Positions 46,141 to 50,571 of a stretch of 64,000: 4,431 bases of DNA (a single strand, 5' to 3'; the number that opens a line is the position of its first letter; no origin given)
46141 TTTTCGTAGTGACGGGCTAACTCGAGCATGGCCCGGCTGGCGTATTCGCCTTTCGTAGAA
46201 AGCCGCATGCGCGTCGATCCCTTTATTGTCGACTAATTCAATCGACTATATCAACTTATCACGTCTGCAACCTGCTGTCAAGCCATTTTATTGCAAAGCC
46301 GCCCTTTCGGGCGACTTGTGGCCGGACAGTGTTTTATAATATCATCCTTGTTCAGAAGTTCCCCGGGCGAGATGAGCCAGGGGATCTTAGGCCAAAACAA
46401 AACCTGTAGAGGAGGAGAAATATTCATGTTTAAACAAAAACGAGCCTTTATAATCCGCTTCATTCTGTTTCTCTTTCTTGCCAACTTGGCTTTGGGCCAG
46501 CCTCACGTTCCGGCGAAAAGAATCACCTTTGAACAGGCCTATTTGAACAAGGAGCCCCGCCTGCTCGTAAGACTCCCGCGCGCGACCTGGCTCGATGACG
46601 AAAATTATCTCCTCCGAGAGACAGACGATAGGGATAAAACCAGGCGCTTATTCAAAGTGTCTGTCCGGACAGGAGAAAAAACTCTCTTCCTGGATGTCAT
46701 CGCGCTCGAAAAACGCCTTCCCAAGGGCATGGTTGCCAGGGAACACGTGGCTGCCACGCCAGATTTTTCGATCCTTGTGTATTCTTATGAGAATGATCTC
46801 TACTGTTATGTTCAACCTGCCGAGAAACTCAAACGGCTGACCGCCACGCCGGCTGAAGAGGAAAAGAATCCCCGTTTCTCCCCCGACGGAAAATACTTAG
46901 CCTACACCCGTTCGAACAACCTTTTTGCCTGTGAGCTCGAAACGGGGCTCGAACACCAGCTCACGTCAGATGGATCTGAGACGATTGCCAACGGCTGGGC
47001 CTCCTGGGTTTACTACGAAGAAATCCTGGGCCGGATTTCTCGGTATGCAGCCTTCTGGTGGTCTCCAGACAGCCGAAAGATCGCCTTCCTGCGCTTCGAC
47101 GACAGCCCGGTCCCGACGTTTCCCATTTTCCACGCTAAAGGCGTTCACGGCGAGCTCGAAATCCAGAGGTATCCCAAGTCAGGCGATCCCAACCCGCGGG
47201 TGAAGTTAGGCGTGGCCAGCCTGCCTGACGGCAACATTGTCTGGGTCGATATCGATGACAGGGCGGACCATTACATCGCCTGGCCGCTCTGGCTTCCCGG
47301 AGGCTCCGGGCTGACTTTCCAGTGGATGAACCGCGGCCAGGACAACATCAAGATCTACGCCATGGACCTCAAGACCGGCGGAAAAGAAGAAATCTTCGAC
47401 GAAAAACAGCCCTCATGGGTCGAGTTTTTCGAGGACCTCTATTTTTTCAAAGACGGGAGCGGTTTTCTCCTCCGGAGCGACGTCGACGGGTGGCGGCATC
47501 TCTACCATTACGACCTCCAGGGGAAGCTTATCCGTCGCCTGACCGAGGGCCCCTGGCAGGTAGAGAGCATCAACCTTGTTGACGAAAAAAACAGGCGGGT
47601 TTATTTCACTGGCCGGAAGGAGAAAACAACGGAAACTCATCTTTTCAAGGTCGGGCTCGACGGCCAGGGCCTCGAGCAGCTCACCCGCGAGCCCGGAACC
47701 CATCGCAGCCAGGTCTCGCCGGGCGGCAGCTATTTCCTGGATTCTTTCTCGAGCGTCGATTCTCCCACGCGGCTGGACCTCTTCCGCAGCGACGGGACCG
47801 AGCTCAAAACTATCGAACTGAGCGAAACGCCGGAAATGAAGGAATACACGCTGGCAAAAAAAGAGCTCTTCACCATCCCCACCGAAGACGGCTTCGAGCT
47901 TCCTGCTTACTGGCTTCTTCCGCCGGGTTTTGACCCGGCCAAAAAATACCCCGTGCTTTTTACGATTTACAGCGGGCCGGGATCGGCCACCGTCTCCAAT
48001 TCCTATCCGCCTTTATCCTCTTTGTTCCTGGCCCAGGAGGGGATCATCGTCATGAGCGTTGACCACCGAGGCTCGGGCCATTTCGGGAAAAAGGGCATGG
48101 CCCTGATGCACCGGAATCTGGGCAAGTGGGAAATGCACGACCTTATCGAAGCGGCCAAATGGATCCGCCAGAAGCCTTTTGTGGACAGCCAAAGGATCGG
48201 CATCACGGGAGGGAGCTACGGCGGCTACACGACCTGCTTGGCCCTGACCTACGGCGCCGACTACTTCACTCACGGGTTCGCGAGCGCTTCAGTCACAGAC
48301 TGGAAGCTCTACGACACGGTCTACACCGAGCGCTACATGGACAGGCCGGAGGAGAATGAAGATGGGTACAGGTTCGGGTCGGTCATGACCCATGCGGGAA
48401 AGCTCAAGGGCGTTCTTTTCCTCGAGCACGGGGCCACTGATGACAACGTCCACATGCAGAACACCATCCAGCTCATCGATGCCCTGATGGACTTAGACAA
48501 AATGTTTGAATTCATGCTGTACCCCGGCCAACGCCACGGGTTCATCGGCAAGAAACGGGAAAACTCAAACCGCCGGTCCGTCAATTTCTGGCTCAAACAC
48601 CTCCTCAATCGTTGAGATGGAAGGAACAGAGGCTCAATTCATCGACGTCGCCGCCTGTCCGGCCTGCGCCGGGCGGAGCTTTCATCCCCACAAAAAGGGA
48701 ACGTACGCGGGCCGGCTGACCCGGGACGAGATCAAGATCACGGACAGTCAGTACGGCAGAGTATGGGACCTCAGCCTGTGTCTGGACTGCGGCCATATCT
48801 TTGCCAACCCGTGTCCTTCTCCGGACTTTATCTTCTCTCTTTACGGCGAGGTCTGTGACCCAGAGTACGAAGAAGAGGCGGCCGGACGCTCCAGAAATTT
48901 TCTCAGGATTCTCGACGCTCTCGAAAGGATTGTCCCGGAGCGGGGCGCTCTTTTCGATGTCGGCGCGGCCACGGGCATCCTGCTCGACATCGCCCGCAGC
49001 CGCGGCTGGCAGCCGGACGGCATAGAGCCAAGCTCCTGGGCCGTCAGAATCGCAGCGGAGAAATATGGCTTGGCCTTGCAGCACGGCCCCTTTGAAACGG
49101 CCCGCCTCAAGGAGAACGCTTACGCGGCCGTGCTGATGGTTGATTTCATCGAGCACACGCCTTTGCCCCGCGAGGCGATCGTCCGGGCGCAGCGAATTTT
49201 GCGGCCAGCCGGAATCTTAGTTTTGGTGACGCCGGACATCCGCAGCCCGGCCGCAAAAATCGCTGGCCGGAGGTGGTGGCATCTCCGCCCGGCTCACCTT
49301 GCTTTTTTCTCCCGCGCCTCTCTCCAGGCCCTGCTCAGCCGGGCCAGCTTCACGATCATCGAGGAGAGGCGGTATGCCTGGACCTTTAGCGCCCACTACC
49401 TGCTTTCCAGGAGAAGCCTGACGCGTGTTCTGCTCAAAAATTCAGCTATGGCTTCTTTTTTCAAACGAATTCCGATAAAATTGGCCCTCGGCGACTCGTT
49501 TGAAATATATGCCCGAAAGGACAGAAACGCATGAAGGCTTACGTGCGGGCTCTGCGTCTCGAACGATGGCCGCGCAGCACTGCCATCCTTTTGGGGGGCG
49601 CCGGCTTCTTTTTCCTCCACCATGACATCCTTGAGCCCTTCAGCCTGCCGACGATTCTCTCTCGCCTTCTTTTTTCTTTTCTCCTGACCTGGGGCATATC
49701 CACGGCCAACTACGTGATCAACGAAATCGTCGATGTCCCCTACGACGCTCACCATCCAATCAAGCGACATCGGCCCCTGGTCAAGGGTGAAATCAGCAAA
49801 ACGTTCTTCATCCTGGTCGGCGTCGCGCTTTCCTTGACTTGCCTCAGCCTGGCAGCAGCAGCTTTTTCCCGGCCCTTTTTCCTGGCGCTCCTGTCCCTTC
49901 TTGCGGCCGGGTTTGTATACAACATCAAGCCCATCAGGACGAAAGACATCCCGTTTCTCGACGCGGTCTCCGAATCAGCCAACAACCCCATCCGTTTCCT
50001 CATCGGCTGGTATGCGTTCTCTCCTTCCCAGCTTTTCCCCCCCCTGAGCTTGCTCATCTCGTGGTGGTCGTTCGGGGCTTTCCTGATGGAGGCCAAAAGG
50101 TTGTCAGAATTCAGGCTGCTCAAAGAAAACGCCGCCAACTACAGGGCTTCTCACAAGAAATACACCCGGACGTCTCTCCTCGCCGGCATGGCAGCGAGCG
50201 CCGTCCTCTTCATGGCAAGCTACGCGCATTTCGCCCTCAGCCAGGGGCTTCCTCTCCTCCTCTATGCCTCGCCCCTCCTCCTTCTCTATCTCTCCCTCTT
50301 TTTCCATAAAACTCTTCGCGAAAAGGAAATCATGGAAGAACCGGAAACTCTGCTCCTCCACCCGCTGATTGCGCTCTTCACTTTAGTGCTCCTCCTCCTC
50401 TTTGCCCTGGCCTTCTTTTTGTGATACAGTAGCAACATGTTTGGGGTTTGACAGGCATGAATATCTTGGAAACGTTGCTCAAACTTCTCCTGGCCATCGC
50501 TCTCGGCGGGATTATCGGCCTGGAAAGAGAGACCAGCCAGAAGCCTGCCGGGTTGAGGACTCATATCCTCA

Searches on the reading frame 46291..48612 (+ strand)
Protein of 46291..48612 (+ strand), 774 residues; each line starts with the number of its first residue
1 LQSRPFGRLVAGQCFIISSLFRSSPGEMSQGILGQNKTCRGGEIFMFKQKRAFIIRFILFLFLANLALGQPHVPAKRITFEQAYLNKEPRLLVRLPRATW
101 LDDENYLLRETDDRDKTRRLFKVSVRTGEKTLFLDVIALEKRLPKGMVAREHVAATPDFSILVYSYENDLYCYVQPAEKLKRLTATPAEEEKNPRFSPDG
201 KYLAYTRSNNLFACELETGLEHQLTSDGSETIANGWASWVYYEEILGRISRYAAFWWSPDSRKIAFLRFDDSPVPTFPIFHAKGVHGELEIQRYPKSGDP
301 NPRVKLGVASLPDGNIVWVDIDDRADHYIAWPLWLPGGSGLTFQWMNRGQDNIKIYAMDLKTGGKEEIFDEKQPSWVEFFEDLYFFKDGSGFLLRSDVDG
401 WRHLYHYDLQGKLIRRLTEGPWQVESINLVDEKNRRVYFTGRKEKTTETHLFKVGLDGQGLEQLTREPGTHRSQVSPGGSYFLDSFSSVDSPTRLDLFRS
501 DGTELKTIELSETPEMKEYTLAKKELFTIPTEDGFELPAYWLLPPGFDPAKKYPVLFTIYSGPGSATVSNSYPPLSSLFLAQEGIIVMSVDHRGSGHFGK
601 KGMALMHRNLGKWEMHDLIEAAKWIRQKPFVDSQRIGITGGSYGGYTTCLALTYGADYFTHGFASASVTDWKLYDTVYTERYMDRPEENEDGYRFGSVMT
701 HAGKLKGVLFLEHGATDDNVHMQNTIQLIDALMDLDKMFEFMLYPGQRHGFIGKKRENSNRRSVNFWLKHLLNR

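Call 21: search_protein_families(library=pfam, proteins=[window:46291-48612:+], max_evalue=0.00001)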
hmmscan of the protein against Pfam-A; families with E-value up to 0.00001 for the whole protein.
window:46291-48612:+ (774 aa): 4 families
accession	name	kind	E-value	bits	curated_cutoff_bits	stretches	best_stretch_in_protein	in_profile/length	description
PF00930.27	DPPIV_N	-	2.7e-92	309.7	22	1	164-492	19-353/354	Dipeptidyl peptidase IV (DPP IV) N-terminal region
PF00326.27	Peptidase_S9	-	1e-45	156.3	22.6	1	579-772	9-210/213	Prolyl oligopeptidase family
PF02129.25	Peptidase_S15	-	3.6e-10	40.4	23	1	533-672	1-133/262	X-Pro dipeptidyl-peptidase (S15 family)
PF07676.18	PD40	-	1.8e-09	37.8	20.9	1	180-207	1-27/38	WD40-like Beta Propeller Repeat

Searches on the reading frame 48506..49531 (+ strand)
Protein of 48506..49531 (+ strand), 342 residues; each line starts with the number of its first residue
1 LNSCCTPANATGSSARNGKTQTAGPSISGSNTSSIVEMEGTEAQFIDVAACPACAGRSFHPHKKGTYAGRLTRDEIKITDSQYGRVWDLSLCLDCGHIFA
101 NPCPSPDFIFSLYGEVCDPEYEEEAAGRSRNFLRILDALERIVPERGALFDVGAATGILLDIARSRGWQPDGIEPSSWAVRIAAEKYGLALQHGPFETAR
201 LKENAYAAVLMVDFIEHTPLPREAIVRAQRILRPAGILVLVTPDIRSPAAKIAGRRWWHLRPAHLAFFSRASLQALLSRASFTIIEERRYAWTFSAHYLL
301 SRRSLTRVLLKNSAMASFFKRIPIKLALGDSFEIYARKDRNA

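Call 21: search_protein_families(library=pfam, proteins=[window:48506-49531:+], max_evalue=0.00001)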
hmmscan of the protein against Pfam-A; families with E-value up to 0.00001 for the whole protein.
window:48506-49531:+ (342 aa): 4 families
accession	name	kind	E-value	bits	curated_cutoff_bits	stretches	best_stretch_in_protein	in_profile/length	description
PF13489.12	Methyltransf_23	-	6.4e-22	78.5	27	1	131-286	5-163/164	Methyltransferase domain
PF08241.18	Methyltransf_11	-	6.6e-09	36.7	21.2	1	151-240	2-95/95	Methyltransferase domain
PF08242.18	Methyltransf_12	-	6.7e-06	27.2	30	0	151-238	2-98/98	Methyltransferase domain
PF13649.12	Methyltransf_25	-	7.2e-06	27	27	0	151-236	3-97/97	Methyltransferase domain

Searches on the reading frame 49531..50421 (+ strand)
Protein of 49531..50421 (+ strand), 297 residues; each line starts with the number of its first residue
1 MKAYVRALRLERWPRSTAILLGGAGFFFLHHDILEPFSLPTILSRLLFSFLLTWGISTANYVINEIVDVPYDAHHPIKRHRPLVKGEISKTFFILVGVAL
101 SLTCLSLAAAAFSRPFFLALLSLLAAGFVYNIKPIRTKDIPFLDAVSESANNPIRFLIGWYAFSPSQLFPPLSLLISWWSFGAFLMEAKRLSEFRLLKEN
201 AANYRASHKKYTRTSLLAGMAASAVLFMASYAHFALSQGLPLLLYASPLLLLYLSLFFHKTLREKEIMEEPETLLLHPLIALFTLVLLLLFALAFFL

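Call 21: search_protein_families(library=pfam, proteins=[window:49531-50421:+], max_evalue=0.00001)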
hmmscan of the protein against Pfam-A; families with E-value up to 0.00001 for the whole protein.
window:49531-50421:+ (297 aa): 1 family
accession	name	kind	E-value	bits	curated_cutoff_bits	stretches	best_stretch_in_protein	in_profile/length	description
PF01040.23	UbiA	-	5e-23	82.1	34.2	1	44-261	20-231/250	UbiA prenyltransferase family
